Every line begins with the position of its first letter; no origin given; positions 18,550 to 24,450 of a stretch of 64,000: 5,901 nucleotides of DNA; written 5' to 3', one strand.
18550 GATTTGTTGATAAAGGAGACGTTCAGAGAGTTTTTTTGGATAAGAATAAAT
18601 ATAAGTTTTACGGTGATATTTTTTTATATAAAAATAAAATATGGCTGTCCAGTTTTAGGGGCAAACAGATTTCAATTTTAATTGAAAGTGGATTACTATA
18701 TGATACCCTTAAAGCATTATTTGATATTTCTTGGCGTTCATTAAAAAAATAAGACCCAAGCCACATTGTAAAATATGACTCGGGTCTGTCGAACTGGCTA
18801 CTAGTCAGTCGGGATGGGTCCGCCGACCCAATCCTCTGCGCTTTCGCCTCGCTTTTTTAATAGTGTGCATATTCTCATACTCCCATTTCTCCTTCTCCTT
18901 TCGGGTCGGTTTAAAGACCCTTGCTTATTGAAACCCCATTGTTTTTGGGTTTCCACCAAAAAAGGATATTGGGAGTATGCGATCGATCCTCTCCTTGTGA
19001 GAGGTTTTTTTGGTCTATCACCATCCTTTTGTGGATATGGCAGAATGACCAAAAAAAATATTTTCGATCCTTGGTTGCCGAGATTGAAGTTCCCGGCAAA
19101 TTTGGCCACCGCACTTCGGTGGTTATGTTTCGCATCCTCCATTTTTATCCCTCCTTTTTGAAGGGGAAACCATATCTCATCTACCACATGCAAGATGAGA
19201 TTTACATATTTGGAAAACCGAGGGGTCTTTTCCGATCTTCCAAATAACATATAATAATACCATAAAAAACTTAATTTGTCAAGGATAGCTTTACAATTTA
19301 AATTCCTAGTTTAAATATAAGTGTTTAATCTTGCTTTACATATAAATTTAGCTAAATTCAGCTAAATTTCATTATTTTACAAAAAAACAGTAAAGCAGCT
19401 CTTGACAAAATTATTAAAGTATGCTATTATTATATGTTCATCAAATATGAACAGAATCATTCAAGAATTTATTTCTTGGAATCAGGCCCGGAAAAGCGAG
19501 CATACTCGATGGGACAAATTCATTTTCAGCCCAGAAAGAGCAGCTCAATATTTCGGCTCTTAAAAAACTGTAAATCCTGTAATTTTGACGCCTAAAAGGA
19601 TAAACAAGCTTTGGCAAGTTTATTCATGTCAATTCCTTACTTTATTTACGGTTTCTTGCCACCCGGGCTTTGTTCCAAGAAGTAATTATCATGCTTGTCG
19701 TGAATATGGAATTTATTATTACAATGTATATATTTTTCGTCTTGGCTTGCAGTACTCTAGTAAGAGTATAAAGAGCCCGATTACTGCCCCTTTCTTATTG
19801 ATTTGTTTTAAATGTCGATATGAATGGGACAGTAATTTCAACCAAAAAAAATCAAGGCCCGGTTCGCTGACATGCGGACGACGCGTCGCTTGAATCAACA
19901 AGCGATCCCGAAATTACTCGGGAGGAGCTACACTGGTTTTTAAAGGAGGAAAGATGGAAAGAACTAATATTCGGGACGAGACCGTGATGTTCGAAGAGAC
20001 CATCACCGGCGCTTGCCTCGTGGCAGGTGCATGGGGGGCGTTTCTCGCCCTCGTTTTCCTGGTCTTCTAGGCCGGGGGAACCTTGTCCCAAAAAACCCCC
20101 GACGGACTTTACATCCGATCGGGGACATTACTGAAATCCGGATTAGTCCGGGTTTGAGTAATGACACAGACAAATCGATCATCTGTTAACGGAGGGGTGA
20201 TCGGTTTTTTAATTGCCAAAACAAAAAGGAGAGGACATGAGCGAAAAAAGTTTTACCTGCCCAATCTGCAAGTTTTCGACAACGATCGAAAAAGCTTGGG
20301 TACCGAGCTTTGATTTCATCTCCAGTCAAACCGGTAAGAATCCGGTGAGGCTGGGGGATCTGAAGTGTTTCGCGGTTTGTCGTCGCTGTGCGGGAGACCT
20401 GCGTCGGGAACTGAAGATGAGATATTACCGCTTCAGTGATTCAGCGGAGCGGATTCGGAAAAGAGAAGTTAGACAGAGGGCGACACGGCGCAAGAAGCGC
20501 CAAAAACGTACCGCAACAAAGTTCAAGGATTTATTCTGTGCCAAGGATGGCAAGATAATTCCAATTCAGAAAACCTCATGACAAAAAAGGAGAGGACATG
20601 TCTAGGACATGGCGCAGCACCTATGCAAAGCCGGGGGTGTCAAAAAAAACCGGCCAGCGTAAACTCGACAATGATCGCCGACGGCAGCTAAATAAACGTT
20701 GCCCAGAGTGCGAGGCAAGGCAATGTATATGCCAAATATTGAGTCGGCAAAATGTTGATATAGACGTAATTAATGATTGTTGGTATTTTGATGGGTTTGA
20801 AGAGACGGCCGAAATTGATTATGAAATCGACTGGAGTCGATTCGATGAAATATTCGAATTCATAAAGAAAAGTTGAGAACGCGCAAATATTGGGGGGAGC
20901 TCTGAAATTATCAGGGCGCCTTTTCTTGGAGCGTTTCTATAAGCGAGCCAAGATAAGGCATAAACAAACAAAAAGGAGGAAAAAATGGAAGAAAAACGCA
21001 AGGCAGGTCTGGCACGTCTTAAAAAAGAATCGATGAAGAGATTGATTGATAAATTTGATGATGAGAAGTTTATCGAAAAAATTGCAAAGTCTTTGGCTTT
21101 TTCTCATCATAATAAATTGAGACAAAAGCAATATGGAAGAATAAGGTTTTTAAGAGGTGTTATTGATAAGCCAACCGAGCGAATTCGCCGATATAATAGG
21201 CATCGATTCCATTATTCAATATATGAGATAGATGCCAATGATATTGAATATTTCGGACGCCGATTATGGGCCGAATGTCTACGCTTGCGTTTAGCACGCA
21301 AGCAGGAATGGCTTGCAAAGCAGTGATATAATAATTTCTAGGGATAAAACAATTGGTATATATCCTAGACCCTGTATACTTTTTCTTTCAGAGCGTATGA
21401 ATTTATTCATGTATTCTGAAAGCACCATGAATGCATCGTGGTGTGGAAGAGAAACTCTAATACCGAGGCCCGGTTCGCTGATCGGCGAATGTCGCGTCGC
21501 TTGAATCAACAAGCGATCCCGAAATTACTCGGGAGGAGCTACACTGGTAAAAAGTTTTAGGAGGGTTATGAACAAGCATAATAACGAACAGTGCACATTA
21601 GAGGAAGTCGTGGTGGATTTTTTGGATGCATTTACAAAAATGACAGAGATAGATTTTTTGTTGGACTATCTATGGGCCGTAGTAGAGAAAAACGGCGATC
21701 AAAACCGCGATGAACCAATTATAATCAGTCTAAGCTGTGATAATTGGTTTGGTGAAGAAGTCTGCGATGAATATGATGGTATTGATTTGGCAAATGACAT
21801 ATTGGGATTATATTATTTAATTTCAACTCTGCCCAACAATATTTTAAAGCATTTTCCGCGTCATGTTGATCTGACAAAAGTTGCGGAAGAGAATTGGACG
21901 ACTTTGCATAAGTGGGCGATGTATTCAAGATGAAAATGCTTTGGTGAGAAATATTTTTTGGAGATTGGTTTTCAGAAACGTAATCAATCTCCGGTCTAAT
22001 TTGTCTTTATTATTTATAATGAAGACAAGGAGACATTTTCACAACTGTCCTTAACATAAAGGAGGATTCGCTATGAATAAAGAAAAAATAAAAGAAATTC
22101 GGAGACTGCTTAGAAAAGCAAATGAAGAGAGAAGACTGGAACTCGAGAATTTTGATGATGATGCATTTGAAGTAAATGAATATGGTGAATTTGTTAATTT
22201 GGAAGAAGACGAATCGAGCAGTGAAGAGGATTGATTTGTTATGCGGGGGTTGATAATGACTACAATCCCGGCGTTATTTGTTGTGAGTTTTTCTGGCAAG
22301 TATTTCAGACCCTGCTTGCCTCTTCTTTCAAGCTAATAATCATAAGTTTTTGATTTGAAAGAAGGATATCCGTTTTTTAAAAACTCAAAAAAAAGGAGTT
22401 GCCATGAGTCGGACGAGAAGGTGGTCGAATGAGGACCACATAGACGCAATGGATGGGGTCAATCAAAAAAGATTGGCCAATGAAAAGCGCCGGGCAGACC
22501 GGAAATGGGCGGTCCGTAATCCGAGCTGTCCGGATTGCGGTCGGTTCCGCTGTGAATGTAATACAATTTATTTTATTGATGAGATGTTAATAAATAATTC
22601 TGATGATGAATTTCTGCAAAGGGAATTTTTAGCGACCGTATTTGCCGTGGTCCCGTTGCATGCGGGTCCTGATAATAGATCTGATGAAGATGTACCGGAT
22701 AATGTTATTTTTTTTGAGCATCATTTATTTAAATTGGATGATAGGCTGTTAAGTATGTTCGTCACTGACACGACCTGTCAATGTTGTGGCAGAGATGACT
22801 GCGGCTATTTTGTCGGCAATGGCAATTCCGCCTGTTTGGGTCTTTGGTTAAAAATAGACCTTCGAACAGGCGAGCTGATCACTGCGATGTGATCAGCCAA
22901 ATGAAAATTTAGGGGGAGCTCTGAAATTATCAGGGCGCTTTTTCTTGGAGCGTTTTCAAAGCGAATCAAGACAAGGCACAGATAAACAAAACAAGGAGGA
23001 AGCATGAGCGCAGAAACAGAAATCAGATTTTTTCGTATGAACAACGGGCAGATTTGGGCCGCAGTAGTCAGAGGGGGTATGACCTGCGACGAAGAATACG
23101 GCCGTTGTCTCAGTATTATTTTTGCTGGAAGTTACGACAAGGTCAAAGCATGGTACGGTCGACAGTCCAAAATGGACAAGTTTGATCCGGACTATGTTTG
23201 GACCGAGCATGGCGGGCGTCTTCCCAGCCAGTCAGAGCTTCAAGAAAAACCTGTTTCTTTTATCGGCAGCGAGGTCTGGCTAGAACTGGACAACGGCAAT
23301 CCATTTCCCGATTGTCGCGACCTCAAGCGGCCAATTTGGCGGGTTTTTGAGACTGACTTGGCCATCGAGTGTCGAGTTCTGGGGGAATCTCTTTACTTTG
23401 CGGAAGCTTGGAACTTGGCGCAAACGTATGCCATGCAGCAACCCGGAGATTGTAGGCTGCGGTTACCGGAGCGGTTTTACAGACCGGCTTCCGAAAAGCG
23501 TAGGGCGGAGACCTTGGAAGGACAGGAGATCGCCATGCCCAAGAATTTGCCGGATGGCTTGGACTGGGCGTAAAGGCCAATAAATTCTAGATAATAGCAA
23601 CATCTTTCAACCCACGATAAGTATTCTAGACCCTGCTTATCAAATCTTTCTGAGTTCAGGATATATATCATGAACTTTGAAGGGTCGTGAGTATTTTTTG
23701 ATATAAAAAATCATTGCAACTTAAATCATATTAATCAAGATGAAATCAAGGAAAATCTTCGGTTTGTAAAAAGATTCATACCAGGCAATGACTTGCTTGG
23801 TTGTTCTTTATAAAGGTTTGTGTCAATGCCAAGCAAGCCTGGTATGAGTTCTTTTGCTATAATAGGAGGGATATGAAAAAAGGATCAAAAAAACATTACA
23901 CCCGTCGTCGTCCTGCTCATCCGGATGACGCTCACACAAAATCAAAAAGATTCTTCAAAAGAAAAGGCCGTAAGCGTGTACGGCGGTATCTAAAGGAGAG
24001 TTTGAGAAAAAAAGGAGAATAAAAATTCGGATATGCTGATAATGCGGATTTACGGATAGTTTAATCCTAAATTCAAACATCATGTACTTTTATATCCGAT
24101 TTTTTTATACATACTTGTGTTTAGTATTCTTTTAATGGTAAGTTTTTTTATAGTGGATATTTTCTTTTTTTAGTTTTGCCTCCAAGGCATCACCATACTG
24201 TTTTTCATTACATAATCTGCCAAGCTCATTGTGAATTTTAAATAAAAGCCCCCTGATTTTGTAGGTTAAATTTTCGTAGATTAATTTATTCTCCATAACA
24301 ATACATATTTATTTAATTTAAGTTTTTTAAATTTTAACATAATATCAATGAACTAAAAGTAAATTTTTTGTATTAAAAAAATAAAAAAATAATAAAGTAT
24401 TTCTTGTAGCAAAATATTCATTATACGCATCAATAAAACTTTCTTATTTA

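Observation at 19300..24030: Array of nine small same-strand ORFs, including a family of zinc-ribbon proteins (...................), downstream of a strong promoter. It resembles an integron-like or plasmid-leading-region-like cassette array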

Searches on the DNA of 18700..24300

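Call 8: search_rna_families(source=window, start=18700, end=24300, threshold=evalue, max_evalue=5, show_alignments=3)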
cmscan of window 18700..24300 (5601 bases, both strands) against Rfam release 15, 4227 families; matches with E-value up to 5: 8.
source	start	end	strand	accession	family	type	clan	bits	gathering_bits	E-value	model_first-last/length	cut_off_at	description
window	23725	23875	+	RF03530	bglG-cis-reg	Cis-reg;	-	23.2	80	0.77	1-137/137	no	cis-regulatory element of the bglG/LicT operon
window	23637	23693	+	RF00904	mir-392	Gene; miRNA;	-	21.9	62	1.2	1-75/75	no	mir-392 microRNA precursor family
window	23553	23703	+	RF01461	rli24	Gene; sRNA;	-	21.2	100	1.6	1-158/158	no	Listeria sRNA rli22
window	22571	22634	+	RF01158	SNORD108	Gene; snRNA; snoRNA; CD-box;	-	20.8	46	2.3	1-71/71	no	Small nucleolar RNA SNORD108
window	20328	20391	-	RF00173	Hairpin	Gene; ribozyme;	-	20.7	65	1.5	1-52/52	no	Hairpin ribozyme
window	21959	22085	-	RF04180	BTnc231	Gene; sRNA;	-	18.2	80.4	2.8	1-154/154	no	Bacteroides sRNA BTnc231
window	20479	20560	+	RF00195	RsmY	Gene; sRNA;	CL00106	16.7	57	0.9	1-121/121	no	RsmY RNA family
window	20067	20100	+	RF01850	beta_tmRNA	Gene;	CL00001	12.5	84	1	271-304/331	no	Betaproteobacteria transfer-messenger RNA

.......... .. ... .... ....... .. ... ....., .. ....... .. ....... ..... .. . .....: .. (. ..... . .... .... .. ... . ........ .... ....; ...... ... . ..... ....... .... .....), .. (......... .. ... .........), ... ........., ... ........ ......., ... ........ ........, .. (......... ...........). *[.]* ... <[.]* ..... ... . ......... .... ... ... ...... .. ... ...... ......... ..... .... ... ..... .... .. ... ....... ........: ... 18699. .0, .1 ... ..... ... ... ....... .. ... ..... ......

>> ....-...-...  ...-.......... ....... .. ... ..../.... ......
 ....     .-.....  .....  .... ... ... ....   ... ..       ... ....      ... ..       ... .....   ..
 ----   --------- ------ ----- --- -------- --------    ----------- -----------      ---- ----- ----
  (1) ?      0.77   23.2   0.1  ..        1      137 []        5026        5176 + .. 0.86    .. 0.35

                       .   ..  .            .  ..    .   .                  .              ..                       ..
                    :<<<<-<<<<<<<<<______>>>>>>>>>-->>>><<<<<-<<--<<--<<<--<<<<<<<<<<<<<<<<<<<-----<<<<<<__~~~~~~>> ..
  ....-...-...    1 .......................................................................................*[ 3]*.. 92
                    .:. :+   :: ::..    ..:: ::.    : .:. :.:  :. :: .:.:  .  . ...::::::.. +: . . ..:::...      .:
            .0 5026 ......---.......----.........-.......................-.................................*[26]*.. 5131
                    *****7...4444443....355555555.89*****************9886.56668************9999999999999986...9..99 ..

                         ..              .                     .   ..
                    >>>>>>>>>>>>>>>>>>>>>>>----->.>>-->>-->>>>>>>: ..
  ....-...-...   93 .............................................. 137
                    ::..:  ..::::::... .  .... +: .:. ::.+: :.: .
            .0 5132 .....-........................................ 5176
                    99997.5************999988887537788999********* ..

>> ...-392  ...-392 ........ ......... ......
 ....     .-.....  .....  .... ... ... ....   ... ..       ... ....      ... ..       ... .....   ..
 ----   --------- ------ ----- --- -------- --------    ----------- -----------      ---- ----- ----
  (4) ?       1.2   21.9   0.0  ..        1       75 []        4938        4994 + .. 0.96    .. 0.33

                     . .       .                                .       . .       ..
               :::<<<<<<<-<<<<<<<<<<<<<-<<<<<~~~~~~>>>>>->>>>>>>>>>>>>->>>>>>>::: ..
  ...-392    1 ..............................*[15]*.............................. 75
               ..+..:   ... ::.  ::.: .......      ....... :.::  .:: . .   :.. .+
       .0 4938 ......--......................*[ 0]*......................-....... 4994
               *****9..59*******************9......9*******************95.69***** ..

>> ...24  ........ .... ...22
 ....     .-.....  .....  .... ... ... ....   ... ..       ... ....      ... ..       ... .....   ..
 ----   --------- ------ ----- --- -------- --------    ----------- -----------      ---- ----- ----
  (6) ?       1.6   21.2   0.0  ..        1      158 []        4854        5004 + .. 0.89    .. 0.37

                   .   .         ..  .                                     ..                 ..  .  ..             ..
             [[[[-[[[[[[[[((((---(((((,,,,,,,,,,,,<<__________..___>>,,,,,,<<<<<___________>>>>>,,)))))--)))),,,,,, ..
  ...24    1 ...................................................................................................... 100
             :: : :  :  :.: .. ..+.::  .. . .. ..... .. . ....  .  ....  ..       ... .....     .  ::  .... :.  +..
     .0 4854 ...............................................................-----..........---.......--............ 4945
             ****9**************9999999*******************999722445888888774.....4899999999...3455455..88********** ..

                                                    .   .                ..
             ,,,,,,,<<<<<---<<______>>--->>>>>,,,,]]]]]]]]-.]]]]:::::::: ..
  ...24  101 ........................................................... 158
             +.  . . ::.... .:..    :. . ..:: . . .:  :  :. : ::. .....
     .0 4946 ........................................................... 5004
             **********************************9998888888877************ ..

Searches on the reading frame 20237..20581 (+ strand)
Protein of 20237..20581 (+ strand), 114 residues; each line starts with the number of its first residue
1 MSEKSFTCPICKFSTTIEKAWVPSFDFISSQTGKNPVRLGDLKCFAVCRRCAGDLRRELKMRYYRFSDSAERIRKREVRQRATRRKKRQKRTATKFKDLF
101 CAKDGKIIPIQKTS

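Call 10: search_protein_families(library=pfam, max_evalue=0.1, proteins=[window:20237-20581:+])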
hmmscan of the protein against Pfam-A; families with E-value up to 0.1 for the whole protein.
window:20237-20581:+ (114 aa): 1 family
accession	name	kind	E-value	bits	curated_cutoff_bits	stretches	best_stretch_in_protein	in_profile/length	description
PF09237.17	GAGA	-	0.014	16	20.2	0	44-64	30-49/54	GAGA factor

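Call 37: list_cluster_members(proteins=[window:20237-20581:+, window:20598-20876:+, window:20985-21326:+, window:21568-21933:+, window:22073-22234:+, window:22404-22892:+, window:4950-5183:+, window:10158-10640:+, window:17985-18752:+, window:5536-9507:+])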
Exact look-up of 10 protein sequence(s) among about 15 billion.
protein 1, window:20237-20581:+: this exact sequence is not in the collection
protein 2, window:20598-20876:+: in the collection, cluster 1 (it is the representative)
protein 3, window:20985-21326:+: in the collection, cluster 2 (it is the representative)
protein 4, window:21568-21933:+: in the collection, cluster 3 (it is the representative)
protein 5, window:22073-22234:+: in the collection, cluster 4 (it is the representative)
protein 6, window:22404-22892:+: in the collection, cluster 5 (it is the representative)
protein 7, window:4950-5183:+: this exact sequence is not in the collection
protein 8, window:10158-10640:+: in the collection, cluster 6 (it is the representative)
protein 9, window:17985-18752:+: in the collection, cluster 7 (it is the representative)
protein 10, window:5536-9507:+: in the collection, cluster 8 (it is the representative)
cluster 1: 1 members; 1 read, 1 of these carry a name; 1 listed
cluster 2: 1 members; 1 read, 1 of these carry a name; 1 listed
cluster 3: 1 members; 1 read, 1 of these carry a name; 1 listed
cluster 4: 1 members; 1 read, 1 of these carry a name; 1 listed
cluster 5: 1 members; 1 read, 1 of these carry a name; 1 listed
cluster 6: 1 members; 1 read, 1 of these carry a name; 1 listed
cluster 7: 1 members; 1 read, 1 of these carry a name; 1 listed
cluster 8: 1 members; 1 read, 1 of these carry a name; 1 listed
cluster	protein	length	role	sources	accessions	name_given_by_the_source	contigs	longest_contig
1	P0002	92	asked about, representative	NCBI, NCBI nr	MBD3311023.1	MAG: hypothetical protein GF349_00820 [Candidatus Magasanikbacteria bacterium] | hypothetical protein [Candidatus Magasanikbacteria bacterium]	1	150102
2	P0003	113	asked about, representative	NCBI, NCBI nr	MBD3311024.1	MAG: hypothetical protein GF349_00825 [Candidatus Magasanikbacteria bacterium] | hypothetical protein [Candidatus Magasanikbacteria bacterium]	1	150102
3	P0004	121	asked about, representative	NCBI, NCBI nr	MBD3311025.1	MAG: hypothetical protein GF349_00830 [Candidatus Magasanikbacteria bacterium] | hypothetical protein [Candidatus Magasanikbacteria bacterium]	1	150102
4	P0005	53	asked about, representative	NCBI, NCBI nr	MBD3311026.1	MAG: hypothetical protein GF349_00835 [Candidatus Magasanikbacteria bacterium] | hypothetical protein [Candidatus Magasanikbacteria bacterium]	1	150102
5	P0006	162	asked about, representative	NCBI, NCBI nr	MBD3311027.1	MAG: hypothetical protein GF349_00840 [Candidatus Magasanikbacteria bacterium] | hypothetical protein [Candidatus Magasanikbacteria bacterium]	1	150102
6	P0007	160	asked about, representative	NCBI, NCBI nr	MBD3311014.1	MAG: hypothetical protein GF349_00775 [Candidatus Magasanikbacteria bacterium] | hypothetical protein [Candidatus Magasanikbacteria bacterium]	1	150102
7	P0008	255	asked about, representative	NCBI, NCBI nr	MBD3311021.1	MAG: hypothetical protein GF349_00810 [Candidatus Magasanikbacteria bacterium] | hypothetical protein [Candidatus Magasanikbacteria bacterium]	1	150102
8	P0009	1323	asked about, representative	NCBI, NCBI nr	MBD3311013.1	MAG: DEAD/DEAH box helicase [Candidatus Magasanikbacteria bacterium] | DEAD/DEAH box helicase [Candidatus Magasanikbacteria bacterium]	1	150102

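Call 38: search_protein_families(library=phrogs, max_evalue=0.05, proteins=[window:20237-20581:+])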
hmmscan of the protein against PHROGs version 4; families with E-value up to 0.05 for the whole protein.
window:20237-20581:+ (114 aa): 0 families

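Call 39: search_protein_families(library=padloc, max_evalue=0.05, proteins=[window:20237-20581:+])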
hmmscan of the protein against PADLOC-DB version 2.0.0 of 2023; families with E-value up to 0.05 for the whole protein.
window:20237-20581:+ (114 aa): 0 families

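Call 69: search_protein_families(library=ncbifam, max_evalue=0.1, proteins=[window:20237-20581:+])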
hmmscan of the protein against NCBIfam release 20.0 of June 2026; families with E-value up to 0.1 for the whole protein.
window:20237-20581:+ (114 aa): 1 family
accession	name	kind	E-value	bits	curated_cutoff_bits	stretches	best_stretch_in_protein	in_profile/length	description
NF047702.1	LIC10965_fam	subfamily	0.0085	16.4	130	1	3-27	46-70/104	LIC10965 family protein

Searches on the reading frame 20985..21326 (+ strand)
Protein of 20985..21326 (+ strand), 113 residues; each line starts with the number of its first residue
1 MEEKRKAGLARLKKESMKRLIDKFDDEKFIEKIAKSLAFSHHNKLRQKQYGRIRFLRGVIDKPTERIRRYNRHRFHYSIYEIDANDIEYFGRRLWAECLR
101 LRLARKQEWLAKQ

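Call 10: search_protein_families(library=pfam, max_evalue=0.1, proteins=[window:20985-21326:+])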
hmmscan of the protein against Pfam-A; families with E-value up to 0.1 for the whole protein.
window:20985-21326:+ (113 aa): 1 family
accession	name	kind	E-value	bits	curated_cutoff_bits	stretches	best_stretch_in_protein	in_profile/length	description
PF04977.20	DivIC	-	0.059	13.6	28.9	0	12-41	38-69/80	Septum formation initiator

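Call 38: search_protein_families(library=phrogs, max_evalue=0.05, proteins=[window:20985-21326:+])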
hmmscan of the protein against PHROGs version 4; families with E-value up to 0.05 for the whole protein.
window:20985-21326:+ (113 aa): 0 families

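Call 39: search_protein_families(library=padloc, max_evalue=0.05, proteins=[window:20985-21326:+])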
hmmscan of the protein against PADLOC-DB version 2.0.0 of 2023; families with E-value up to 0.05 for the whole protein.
window:20985-21326:+ (113 aa): 0 families

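Call 69: search_protein_families(library=ncbifam, max_evalue=0.1, proteins=[window:20985-21326:+])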
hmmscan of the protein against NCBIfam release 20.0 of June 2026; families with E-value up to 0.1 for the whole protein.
window:20985-21326:+ (113 aa): 1 family
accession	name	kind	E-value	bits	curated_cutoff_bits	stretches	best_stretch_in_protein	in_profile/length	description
NF052223.1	ActylOrnDeactShew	equivalog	0.0061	15.8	400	1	70-106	5-41/269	N-acetyl-ornithine deacetylase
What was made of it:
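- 20985..21326 (+): B4: basic 113-aa ORF; genome-specific. No family hit (calls 10, 38, 39, 69).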

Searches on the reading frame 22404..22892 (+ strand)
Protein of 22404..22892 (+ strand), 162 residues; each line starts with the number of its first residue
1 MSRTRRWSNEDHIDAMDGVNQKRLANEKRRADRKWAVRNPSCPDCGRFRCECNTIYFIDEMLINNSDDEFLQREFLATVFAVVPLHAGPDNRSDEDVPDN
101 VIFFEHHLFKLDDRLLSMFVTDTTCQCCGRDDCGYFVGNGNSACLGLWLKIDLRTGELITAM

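Call 10: search_protein_families(library=pfam, max_evalue=0.1, proteins=[window:22404-22892:+])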
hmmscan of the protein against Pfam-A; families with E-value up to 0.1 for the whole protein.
window:22404-22892:+ (162 aa): 0 families

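Call 38: search_protein_families(library=phrogs, max_evalue=0.05, proteins=[window:22404-22892:+])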
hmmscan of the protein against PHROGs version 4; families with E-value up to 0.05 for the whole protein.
window:22404-22892:+ (162 aa): 0 families

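Call 39: search_protein_families(library=padloc, max_evalue=0.05, proteins=[window:22404-22892:+])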
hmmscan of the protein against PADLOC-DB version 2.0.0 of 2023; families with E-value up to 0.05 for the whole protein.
window:22404-22892:+ (162 aa): 0 families

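Call 49: search_protein_representatives(protein=window:22404-22892:+)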
Query: 162 residues. Proteins with E-value up to 0.001 (for the whole library): 2; up to 1e-10: 1; up to 1e-30: 1. The best 2 are listed.
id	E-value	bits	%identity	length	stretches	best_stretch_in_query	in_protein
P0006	2.7e-110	381.8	100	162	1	1-162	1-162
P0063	9.2e-04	35.1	27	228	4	119-158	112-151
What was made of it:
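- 22404..22892 (+): B7: 162-aa Cys-rich ORFan with a B3-like N-terminus; genome-specific. Exhaustive HMMER over 1.84 billion representatives found only itself and one marginal hit at E=9e-4 (call 49).
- B7 has no homologue in 1.84 billion representatives (call 49).
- Tried and rejected: 'ORFan' is therefore claimed only for B7, which was searched exhaustively (call 49).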

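Call 69: search_protein_families(library=ncbifam, max_evalue=0.1, proteins=[window:22404-22892:+])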
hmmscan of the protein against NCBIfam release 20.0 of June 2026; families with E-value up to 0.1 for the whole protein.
window:22404-22892:+ (162 aa): 1 family
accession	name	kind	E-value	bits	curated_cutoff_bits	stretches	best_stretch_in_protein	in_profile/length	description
NF001928.0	PRK00704.1-5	equivalog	0.074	12.9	301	1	27-66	15-56/187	photosystem I reaction center protein subunit XI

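Call 98: search_solved_structures(query=window:22404-22892:+, max_evalue=1)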
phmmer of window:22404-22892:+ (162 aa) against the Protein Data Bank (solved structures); distinct sequences matched with E-value up to 1: 0.
